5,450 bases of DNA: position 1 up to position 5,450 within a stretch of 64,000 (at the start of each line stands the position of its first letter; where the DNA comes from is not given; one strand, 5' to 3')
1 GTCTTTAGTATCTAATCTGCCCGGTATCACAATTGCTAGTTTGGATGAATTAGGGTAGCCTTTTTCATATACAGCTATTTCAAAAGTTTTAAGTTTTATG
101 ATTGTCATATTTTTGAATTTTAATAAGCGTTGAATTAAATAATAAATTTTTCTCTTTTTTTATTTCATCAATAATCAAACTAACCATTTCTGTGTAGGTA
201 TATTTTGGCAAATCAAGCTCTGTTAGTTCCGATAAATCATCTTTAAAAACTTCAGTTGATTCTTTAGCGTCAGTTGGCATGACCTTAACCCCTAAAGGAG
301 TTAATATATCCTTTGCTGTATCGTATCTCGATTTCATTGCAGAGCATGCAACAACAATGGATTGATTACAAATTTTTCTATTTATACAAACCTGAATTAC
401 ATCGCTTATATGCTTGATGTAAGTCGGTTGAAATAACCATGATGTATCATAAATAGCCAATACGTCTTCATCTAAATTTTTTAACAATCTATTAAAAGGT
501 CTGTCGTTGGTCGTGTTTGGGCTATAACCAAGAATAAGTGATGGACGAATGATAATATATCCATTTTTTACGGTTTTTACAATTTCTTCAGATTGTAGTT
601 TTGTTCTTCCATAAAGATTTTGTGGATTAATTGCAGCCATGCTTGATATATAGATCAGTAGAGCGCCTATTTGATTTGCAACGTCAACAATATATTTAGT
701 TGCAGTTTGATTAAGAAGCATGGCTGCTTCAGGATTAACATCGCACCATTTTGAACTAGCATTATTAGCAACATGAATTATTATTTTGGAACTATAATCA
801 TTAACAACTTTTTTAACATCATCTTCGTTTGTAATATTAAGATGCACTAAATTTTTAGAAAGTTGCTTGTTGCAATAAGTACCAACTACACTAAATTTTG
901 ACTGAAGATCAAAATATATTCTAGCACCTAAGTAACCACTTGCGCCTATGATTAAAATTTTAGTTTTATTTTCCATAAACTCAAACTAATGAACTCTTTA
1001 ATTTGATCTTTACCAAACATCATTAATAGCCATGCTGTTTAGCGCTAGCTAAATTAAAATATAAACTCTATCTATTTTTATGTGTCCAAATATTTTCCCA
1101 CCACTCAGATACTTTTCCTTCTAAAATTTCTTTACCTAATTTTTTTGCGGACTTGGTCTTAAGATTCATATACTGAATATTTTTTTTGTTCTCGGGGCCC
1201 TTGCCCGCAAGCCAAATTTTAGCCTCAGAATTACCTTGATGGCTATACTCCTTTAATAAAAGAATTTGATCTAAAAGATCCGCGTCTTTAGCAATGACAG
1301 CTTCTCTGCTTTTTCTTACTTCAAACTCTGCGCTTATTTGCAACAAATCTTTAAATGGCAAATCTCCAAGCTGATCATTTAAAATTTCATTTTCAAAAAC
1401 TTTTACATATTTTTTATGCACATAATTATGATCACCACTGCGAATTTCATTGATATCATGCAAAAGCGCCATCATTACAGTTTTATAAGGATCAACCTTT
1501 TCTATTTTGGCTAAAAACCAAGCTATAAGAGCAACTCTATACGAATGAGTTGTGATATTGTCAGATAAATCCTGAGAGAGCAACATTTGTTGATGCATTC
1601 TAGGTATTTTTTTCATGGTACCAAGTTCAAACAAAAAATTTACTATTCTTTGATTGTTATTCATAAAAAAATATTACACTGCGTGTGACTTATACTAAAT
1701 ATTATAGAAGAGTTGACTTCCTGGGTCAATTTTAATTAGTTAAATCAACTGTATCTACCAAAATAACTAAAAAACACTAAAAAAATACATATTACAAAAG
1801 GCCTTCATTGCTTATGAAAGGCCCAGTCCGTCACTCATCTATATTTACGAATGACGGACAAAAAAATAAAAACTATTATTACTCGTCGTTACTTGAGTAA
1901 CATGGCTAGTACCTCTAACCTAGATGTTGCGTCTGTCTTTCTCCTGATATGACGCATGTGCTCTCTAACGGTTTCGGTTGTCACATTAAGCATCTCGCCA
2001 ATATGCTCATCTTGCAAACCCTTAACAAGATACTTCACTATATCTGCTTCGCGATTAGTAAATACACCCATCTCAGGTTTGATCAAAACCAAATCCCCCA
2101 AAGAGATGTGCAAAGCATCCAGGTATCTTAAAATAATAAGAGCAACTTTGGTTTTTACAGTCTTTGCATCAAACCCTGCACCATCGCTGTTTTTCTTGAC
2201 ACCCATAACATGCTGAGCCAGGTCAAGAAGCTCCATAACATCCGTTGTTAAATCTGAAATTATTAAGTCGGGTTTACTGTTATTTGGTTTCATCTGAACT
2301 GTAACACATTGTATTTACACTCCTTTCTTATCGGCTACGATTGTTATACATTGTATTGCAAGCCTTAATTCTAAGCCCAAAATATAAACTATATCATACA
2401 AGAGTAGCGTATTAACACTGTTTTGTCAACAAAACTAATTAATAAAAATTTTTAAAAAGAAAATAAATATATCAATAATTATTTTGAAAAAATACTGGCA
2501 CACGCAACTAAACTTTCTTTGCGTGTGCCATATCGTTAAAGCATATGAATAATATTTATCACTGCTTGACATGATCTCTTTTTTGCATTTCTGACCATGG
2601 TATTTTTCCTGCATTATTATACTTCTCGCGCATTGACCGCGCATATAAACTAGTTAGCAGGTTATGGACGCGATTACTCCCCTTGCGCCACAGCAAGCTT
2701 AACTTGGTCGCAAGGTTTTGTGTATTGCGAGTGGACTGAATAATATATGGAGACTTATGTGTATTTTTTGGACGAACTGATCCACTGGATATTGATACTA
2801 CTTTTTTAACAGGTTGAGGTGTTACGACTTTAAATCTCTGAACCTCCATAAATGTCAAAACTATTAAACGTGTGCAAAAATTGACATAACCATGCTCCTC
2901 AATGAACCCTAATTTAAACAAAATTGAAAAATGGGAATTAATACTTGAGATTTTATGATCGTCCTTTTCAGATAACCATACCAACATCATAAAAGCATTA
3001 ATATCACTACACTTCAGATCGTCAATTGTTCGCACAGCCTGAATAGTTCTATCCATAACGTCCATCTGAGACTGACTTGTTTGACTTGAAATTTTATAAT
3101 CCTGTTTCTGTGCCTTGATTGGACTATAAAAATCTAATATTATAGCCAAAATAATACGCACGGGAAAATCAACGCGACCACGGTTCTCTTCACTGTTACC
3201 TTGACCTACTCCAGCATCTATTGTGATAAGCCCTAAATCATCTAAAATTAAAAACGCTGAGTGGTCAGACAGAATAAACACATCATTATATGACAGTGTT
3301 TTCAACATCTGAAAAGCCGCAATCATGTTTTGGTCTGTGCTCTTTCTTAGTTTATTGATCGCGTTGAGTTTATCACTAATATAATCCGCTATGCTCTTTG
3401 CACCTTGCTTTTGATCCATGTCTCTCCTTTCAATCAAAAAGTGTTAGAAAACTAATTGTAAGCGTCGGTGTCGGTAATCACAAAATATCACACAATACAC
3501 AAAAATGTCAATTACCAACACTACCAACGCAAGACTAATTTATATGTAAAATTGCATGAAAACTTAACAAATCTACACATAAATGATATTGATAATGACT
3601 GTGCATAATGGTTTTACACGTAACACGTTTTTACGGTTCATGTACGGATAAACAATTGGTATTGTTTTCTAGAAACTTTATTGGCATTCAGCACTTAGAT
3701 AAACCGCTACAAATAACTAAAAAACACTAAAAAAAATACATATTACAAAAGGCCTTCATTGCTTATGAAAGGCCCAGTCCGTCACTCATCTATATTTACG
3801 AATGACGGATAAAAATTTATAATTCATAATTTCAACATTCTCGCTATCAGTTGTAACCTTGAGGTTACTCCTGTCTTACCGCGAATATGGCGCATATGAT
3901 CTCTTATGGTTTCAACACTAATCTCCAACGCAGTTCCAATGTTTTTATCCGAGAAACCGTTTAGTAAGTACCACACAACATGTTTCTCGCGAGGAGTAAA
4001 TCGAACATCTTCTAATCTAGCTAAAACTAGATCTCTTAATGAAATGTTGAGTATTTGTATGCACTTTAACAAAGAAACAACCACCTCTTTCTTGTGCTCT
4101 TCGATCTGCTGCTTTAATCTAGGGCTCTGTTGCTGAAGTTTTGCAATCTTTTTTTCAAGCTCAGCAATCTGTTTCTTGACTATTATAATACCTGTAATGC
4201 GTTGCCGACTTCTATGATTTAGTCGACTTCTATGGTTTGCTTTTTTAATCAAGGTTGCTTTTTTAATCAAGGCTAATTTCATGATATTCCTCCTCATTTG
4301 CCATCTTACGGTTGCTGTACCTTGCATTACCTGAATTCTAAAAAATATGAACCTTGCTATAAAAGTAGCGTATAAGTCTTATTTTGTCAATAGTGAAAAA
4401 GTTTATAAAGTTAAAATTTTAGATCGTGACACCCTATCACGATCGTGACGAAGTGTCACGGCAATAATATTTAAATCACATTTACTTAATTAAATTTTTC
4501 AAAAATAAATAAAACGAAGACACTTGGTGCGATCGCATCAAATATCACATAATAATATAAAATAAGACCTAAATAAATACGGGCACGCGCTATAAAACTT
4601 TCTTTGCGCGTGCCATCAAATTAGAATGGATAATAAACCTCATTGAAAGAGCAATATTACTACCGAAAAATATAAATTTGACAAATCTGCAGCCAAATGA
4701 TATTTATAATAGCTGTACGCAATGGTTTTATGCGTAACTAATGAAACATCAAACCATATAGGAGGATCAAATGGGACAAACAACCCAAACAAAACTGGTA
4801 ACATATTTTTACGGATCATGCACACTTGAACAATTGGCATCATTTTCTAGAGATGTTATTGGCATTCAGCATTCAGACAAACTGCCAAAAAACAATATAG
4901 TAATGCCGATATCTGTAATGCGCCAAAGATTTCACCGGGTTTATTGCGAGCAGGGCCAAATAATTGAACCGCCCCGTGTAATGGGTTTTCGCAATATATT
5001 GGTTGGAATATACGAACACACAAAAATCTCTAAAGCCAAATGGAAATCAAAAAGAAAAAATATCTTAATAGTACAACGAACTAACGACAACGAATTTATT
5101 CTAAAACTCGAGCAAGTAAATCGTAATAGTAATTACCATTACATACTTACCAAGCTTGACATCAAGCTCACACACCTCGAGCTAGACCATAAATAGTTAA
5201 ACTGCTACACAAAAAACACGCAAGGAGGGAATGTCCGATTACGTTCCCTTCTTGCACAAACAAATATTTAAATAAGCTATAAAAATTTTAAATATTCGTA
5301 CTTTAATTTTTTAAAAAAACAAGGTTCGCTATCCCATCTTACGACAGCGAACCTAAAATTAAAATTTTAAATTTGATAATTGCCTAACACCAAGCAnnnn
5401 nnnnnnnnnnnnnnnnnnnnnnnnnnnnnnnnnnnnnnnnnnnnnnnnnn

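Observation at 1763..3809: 96-nt element essentially identical downstream of both diverged LuxR-family genes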

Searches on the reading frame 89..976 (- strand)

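Call 9: search_protein_families(library=pfam, proteins=[window:89-976:-], max_evalue=0.01)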
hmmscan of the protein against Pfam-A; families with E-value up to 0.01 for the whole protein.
window:89-976:- (295 aa): 7 families
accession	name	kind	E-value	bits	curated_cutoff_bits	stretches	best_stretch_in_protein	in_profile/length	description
PF04321.23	RmlD_sub_bind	-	6.8e-27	94.7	27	1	6-239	2-245/287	RmlD substrate binding domain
PF01370.27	Epimerase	-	5.4e-16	59.2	20.9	1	7-169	1-194/240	NAD dependent epimerase/dehydratase family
PF02719.21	Polysacc_synt_2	-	9.4e-11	41.9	20.2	1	42-137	57-153/293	Polysaccharide biosynthesis protein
PF01073.25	3Beta_HSD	-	1.3e-06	28.1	22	1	33-120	40-123/280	3-beta hydroxysteroid dehydrogenase/isomerase family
PF07993.18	NAD_binding_4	-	3.9e-06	26.7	20.1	0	119-155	174-213/258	Male sterility protein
PF16363.11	GDP_Man_Dehyd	-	0.0021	18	27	0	41-131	54-162/332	GDP-mannose 4,6 dehydratase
PF13460.12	NAD_binding_10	-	0.0096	16.2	27.2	0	42-148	42-146/184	NAD(P)H-binding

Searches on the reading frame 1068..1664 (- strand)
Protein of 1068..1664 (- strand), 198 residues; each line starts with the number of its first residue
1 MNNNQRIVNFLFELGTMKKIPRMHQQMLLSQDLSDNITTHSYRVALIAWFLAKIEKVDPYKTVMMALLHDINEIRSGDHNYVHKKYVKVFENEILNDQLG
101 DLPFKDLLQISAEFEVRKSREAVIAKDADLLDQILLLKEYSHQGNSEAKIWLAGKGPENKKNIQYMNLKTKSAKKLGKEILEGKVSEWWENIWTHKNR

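Call 9: search_protein_families(library=pfam, proteins=[window:1068-1664:-], max_evalue=0.01)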
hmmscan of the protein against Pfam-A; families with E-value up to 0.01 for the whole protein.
window:1068-1664:- (198 aa): 3 families
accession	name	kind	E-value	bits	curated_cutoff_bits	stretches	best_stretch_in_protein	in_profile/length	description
PF13023.12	HD_3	-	5.7e-21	75.6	22.5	1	17-153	4-147/165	HD domain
PF12917.13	YfbR-like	-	1e-10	42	25.9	1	10-147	2-151/182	5'-deoxynucleotidase YfbR-like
PF01966.28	HD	-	6.7e-09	36.5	22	1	39-132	3-114/116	HD domain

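Call 60: find_encoding_contigs(protein=window:1068-1664:-, flank=10000, max_places=6)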
Protein window:1068-1664:- (198 aa): 1 contig read that carries it; 1 place shown.
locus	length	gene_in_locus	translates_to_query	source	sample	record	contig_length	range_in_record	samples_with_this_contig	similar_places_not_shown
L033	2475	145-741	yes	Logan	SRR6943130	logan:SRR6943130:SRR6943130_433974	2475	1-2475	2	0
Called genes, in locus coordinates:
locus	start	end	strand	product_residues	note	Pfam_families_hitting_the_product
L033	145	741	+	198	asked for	PF12917:YfbR-like, PF13023:HD_3, PF01966:HD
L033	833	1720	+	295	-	PF01073:3Beta_HSD (faint), PF01370:Epimerase, PF02719:Polysacc_synt_2, PF04321:RmlD_sub_bind, PF07993:NAD_binding_4 (faint)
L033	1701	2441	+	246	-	PF00561:Abhydrolase_1 (weak), PF12697:Abhydrolase_6 (faint)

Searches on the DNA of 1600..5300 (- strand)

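Call 52: search_rna_families(source=window, start=1600, end=5300, threshold=evalue, max_evalue=5)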
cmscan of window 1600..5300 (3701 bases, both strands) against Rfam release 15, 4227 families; matches with E-value up to 5: 4.
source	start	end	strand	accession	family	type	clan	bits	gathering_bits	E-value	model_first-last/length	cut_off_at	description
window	3107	3163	+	RF00869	mir-BART7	Gene; miRNA;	-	19.3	70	3.3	1-84/84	no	mir-BART7 microRNA precursor family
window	2459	2557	-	RF00552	rncO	Cis-reg;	-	17.6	43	1.1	1-214/214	no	rncO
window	3036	3116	+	RF01423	snoR117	Gene; snRNA; snoRNA; CD-box;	-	17.6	42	3.9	1-80/80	no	small nucleolar RNA snoR117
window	3230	3287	-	RF02475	GlsR6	Gene; snRNA; snoRNA; CD-box;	-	14.7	75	4.9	1-59/59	no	Small nucleolar RNA GlsR6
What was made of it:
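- On Any described RNA family (Rfam 15): Nothing matched on the block at E <= 5 (call 52).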

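Call 53: search_rna_families(source=L032, start=6400, end=9900, threshold=gathering)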
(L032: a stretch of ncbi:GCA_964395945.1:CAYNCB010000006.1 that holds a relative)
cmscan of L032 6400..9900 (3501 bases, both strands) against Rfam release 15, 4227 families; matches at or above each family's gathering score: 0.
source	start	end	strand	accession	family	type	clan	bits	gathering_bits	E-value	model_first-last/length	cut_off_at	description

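Call 54: search_dna_similar(query=window:1700-5300:+, collection=phages, mode=distant, max_rows=8)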
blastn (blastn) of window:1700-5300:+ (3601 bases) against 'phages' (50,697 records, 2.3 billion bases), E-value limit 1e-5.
No match.

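Call 55: search_dna_similar(query=window:1700-5300:+, collection=plasmids, mode=distant, max_rows=8)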
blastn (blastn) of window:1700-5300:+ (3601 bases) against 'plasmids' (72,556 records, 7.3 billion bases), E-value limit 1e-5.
No match.
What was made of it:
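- Tried and rejected: blastn of 1700-5300 against phage and plasmid records found nothing (calls 54, 55).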

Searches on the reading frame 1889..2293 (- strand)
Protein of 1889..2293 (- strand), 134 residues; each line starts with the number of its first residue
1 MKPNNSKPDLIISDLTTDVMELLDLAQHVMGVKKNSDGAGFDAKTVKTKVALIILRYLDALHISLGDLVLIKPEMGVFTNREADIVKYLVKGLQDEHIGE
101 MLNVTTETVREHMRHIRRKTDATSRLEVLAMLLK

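Call 9: search_protein_families(library=pfam, proteins=[window:1889-2293:-], max_evalue=0.01)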
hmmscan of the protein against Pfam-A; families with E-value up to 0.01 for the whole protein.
window:1889-2293:- (134 aa): 2 families
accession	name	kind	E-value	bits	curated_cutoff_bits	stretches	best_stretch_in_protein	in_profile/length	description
PF00196.25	GerE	-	4.7e-11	42.6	23.5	1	77-131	2-56/57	Bacterial regulatory proteins, luxR family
PF04545.22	Sigma70_r4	-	0.0023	17.9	24.1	1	94-119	22-47/50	Sigma-70, region 4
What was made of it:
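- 1889..2293 (-): LuxR1, 134 aa, with a C-terminal GerE/LuxR HTH domain. Its stop codon lies 30 nt before hp1. Pfam GerE E = 4.7e-11 (call 9).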

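Call 14: find_homologous_proteins(query=window:1889-2293:-)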
Query window:1889-2293:- (134 aa): 1 proteins with E <= 0.001 among 16 candidates.
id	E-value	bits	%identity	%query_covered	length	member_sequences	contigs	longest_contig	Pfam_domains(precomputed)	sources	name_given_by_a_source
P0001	1.2e-78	279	100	100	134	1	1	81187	PF00196.26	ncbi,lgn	-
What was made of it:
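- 1889..2293 (-): The only homologue found by word index is itself (call 14).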

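Call 16: find_encoding_contigs(protein=P0001, flank=10000, max_places=6)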
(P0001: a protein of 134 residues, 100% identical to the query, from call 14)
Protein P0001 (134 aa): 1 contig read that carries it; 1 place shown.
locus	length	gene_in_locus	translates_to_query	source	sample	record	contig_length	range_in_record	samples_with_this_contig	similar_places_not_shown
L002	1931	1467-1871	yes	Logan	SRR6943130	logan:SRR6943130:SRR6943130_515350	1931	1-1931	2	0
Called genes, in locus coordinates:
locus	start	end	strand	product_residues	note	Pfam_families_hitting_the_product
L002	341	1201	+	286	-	-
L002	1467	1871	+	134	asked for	PF00196:GerE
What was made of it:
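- That contig also carries LuxR1 and the other repeat end, so one molecule holds two copies or is a circle (call 16).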

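Call 20: search_protein_families(library=phrogs, proteins=[window:1889-2293:-], max_evalue=0.1)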
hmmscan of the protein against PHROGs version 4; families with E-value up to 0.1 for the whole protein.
window:1889-2293:- (134 aa): 10 families
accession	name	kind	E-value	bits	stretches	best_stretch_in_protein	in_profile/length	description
phrog_27555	-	transcription regulation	0.00023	21.8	1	78-125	132-179/203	transcriptional regulator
phrog_3855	-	DNA, RNA and nucleotide metabolism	0.0011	20.4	1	79-118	66-105/115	HTH DNA binding protein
phrog_351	-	transcription regulation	0.0027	17.3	1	76-120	674-722/928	RNA polymerase sigma factor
phrog_6401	-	DNA, RNA and nucleotide metabolism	0.011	16.7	1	93-114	10-31/64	DNA binding protein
phrog_731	-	unknown function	0.012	15.9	1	72-125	147-209/227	-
phrog_1190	-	transcription regulation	0.013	16.3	1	75-123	109-158/167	RNA polymerase sigma factor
phrog_5767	-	transcription regulation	0.026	14.9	1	78-119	290-331/393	sigma factor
phrog_323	-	transcription regulation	0.031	14.8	1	73-124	144-196/319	transcriptional regulator, D5-like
phrog_3282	-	transcription regulation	0.033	15.1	1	79-129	49-99/158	sigma factor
phrog_24049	-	unknown function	0.04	14.9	1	78-128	17-67/149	-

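Call 21: search_protein_families(library=ncbifam, proteins=[window:1889-2293:-], max_evalue=0.1)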
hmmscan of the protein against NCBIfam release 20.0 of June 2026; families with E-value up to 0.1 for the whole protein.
window:1889-2293:- (134 aa): 23 families
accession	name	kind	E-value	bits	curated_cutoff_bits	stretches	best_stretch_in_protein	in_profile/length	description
NF047785.1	respo_reg_MadR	equivalog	1.5e-08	34.3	300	1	73-128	144-199/209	MadR family response regulator transcription factor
NF007935.0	PRK10651.1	equivalog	2.5e-08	33.4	250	1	77-128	155-206/216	two-component system response regulator NarL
NF007708.0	PRK10403.1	equivalog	3.9e-08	33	343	1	74-130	150-206/215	nitrate/nitrite response regulator protein NarP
TIGR03020.2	EpsA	equivalog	4.2e-08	33.1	170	1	75-130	188-243/247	XrtB/PEP-CTERM-associated transcriptional regulator EpsA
NF038181.1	reg_ATPase_IniR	equivalog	7.6e-07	27.8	750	1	77-132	766-821/827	isoniazid response ATPase/transcriptional regulator IniR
TIGR03541.1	reg_near_HchA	equivalog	8.9e-07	28.6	215.6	1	72-130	166-224/232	PA1136 family autoinducer-binding transcriptional regulator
NF052366.1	photon_PedR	equivalog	1e-06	28.8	120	1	79-130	4-55/74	photosynthetic electron transport-dependent transcriptional regulator PedR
NF052445.1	RespRegMctR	equivalog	2.5e-06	27.1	300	1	76-125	143-192/205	two-component system response regulator MctR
NF007561.1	PRK10188.1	equivalog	9.9e-06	25.1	350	1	22-127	125-229/240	quorum-sensing transcriptional regulator SdiA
NF011896.0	PRK15369.1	equivalog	2.8e-05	23.8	242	1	74-128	146-200/211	two component system response regulator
NF007403.0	PRK09935.1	equivalog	9.2e-05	22.1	271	1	77-129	149-201/210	fimbria biosynthesis transcriptional regulator FimZ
NF041232.1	BagY_FevT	exception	9.4e-05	21.4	700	1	78-132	297-351/367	LuxR family transcriptional regulator BagY/FevT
NF003420.0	PRK04841.1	equivalog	0.00016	19.9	537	1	78-129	839-890/903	HTH-type transcriptional regulator MalT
NF040749.1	tetrathio_RR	equivalog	0.00044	20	290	1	74-132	130-188/191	tetrathionate respiration response regulator TtrR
NF007505.1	PRK10100.1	equivalog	0.0017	18.1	250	1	74-124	141-191/204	biofilm master transcriptional regulator CsgD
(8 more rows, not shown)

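Call 37: search_protein_families(library=padloc, proteins=[window:1889-2293:-], max_evalue=0.1)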
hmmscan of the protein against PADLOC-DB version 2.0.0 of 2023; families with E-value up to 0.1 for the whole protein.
window:1889-2293:- (134 aa): 2 families
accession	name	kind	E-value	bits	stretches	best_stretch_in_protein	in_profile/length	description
PDLC01851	CARF3--CARF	-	1.1e-06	26.2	1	78-122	210-254/279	-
PDLC01855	CARF3--CARF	-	0.0021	15.8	1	78-120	218-260/288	-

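Call 65: find_related_loci(query=A1, collection=viral_contigs, flank=3000)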
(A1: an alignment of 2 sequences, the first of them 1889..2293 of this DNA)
Query A1 (134 aa) in viral_contigs; peptide patterns used: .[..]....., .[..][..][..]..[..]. (x = any residue, [..] = any of these).
31 stretches matched a pattern, but none encodes a relative of the query by tblastn (E <= 1e-3).

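Call 67: list_cluster_members(proteins=[P0001, P0122, P0002, P0123])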
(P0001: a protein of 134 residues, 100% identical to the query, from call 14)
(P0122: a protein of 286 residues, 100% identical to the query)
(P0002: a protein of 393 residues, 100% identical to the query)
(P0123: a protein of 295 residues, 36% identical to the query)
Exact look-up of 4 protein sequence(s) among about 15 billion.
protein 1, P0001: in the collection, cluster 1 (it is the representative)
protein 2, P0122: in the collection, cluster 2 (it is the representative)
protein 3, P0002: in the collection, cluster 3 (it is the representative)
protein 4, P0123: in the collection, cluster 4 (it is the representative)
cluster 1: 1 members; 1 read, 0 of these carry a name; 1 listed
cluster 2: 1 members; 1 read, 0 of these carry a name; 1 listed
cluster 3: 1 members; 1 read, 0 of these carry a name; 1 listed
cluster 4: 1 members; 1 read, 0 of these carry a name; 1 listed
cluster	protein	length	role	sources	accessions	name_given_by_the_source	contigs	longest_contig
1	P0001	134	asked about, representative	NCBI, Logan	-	-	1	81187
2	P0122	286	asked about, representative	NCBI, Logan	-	-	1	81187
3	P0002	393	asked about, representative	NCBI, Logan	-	-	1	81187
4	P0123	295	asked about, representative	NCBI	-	-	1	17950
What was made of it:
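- Tried and rejected: Cluster look-up gave no organism name (call 67).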
